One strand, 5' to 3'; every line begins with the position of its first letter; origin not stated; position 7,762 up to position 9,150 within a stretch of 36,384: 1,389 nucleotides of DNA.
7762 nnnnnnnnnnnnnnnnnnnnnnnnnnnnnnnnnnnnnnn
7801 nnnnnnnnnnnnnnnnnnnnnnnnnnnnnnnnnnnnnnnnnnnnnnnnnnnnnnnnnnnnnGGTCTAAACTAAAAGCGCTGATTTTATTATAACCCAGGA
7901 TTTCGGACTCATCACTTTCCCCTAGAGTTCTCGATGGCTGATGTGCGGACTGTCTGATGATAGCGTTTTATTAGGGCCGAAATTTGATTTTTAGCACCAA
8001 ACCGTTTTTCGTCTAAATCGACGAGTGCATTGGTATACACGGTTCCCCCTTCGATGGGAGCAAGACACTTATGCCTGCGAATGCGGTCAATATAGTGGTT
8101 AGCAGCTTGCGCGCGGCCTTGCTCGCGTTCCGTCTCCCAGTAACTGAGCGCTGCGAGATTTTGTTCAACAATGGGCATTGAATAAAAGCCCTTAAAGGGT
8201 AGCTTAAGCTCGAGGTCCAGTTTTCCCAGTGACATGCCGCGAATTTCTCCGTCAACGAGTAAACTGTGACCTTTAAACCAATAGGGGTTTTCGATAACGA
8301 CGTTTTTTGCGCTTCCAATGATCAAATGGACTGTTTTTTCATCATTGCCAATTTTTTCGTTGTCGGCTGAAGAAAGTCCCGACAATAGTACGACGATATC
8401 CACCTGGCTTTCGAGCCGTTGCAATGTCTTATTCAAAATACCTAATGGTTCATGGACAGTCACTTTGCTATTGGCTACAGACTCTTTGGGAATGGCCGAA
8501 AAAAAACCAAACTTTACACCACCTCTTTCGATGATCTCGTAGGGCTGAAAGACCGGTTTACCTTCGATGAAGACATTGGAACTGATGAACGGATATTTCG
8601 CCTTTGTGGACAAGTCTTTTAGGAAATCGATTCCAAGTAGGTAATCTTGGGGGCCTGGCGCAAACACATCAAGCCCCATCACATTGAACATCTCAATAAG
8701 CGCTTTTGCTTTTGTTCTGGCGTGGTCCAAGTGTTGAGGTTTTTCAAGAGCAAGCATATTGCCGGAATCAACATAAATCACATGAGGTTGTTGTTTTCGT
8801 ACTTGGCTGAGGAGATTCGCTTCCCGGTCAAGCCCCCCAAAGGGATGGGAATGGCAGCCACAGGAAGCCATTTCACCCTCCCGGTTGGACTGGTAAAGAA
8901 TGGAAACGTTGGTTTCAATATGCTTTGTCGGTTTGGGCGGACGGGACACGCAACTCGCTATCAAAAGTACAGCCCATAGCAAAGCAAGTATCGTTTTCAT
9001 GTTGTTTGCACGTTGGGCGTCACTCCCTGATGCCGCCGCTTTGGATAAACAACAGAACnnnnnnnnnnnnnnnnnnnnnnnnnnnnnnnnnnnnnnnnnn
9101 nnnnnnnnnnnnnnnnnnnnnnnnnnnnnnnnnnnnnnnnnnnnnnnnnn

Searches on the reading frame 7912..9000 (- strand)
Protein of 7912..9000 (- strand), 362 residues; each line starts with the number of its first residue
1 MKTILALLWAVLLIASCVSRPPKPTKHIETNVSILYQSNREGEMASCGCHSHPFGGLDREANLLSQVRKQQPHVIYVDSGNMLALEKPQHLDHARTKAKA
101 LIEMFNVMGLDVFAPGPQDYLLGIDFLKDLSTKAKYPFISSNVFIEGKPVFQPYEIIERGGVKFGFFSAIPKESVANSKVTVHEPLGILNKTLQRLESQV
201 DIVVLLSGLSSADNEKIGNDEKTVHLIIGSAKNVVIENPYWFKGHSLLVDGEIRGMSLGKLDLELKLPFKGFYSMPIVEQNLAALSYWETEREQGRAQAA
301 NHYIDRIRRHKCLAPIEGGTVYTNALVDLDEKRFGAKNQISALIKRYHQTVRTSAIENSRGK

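Call 7: search_protein_families(library=pfam, proteins=[window:7912-9000:-], max_evalue=0.01)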
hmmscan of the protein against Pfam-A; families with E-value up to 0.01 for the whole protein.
window:7912-9000:- (362 aa): 0 families

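Call 16: search_protein_families(library=phrogs, proteins=[window:7912-9000:-], max_evalue=0.1)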
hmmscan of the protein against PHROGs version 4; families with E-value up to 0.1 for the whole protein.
window:7912-9000:- (362 aa): 2 families
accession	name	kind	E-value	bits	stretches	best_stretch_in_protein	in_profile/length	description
phrog_19584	-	unknown function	2e-13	50.9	1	57-207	30-187/514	-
phrog_1275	-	lysis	0.047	14.6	1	1-25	5-29/81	Rz-like spanin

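Call 77: search_solved_structures(query=window:7912-9000:-, max_evalue=1, show_alignments=1)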
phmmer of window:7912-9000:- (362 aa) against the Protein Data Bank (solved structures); distinct sequences matched with E-value up to 1: 35.
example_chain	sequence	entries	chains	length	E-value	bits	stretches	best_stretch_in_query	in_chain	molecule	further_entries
5eqv_A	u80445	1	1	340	3.9e-07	32.8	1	56-211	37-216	bifunctional 2',3'-cyclic nucleotide 2'-phosphodiesterase/3'-nucleotidase periplasmic prec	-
3ivd_A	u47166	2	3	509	8.3e-07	31.7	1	70-206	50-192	Nucleotidase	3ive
3jyf_A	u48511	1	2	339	4.3e-06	29.4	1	56-211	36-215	2',3'-cyclic nucleotide 2'-phosphodiesterase/3'-nucleotidase bifunctional periplasmic prot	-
3gve_A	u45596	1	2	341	8.8e-06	28.3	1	56-205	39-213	YfkN protein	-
4h2b_A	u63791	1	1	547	0.00019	24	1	42-233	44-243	5'-nucleotidase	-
4h1y_P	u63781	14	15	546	0.00023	23.7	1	43-233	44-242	5'-nucleotidase | 5'-nucleotidase, ecto (CD73), isoform CRA_a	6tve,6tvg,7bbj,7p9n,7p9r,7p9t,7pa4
4h2f_A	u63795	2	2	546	0.00023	23.7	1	43-233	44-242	5'-nucleotidase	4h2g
8znz_A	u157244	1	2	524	0.00024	23.6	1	43-233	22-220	5'-nucleotidase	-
6hxw_A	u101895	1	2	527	0.00024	23.6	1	43-233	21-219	5'-nucleotidase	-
7qgm_A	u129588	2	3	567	0.00024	23.6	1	43-233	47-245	5'-nucleotidase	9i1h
6vc9_A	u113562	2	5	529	0.00024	23.6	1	43-233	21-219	5'-nucleotidase, ecto (CD73), isoform CRA_a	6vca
9v6d_A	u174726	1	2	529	0.00024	23.6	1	43-233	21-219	5'-nucleotidase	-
4h1s_A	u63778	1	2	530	0.00025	23.6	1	43-233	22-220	5'-nucleotidase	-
7jv8_A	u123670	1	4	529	0.00025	23.6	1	43-233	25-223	5'-nucleotidase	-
7jv9_A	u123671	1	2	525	0.00025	23.6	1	43-233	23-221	5'-nucleotidase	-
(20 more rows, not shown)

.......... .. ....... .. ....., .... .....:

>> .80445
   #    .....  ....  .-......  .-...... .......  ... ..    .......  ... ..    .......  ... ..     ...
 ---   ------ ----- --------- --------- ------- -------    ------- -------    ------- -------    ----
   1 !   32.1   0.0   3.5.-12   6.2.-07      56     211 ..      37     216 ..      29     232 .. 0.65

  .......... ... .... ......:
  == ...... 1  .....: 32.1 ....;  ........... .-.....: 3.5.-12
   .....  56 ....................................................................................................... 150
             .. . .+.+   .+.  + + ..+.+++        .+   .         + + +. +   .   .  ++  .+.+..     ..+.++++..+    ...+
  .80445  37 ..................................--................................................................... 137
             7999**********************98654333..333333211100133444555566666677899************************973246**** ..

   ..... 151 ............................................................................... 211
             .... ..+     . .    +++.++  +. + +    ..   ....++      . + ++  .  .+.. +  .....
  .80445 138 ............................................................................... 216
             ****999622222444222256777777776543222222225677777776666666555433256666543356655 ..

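Call 78: search_protein_families(library=ncbifam, proteins=[window:7912-9000:-], max_evalue=0.1)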
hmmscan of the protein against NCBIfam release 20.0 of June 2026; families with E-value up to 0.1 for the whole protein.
window:7912-9000:- (362 aa): 13 families
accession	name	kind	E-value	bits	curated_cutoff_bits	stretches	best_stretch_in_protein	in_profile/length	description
NF041198.1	UshA_like_PCGU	equivalog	7.8e-49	166.6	275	1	22-266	14-268/519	UshA-like (seleno)protein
TIGR04486.1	thiosulf_SoxB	equivalog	5.1e-14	51.5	550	1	54-266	114-331/556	thiosulfohydrolase SoxB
NF049981.1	UshA_like_Sel_2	equivalog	3.2e-13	49.7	140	1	32-263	1-222/262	UshA-like (seleno)protein family 2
NF006934.0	PRK09419.1-1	subfamily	2.8e-12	45.1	1646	1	31-169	52-191/1174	multifunctional 2',3'-cyclic-nucleotide 2'-phosphodiesterase/3'-nucleotidase/5'-nucleotidase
NF006938.0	PRK09420.1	equivalog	1.9e-08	33.2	486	1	56-159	52-161/648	bifunctional 2',3'-cyclic-nucleotide 2'-phosphodiesterase/3'-nucleotidase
TIGR01390.1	CycNucDiestase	equivalog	1.6e-07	30.2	883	1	56-159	30-139/626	2',3'-cyclic-nucleotide 2'-phosphodiesterase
NF040549.1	Nt5e_LPXTG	exception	1.7e-07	29.9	1050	1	59-159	122-217/731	cell surface ecto-5'-nucleotidase Nt5e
NF008871.0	PRK11907.1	equivalog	2.9e-06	25.7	1266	1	56-160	143-254/814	bifunctional 2',3'-cyclic-nucleotide 2'-phosphodiesterase/3'-nucleotidase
NF006937.0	PRK09419.1-4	equivalog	4.4e-05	21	2554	1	56-159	51-163/1411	multifunctional 2',3'-cyclic-nucleotide 2'-phosphodiesterase/3'-nucleotidase/5'-nucleotidase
NF007109.1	PRK09558.1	equivalog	8e-05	21.6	600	1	101-167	102-170/550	bifunctional UDP-sugar hydrolase/5'-nucleotidase UshA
NF006933.0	PRK09418.1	equivalog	0.00035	18.8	1419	1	98-148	119-169/780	bifunctional 2',3'-cyclic-nucleotide 2'-phosphodiesterase/3'-nucleotidase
NF006935.0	PRK09419.1-2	equivalog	0.00039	18.1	2801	1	56-159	74-186/1445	multifunctional 2',3'-cyclic-nucleotide 2'-phosphodiesterase/3'-nucleotidase/5'-nucleotidase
NF006936.0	PRK09419.1-3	equivalog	0.0025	15.4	2542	1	56-147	86-182/1212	multifunctional 2',3'-cyclic-nucleotide 2'-phosphodiesterase/3'-nucleotidase/5'-nucleotidase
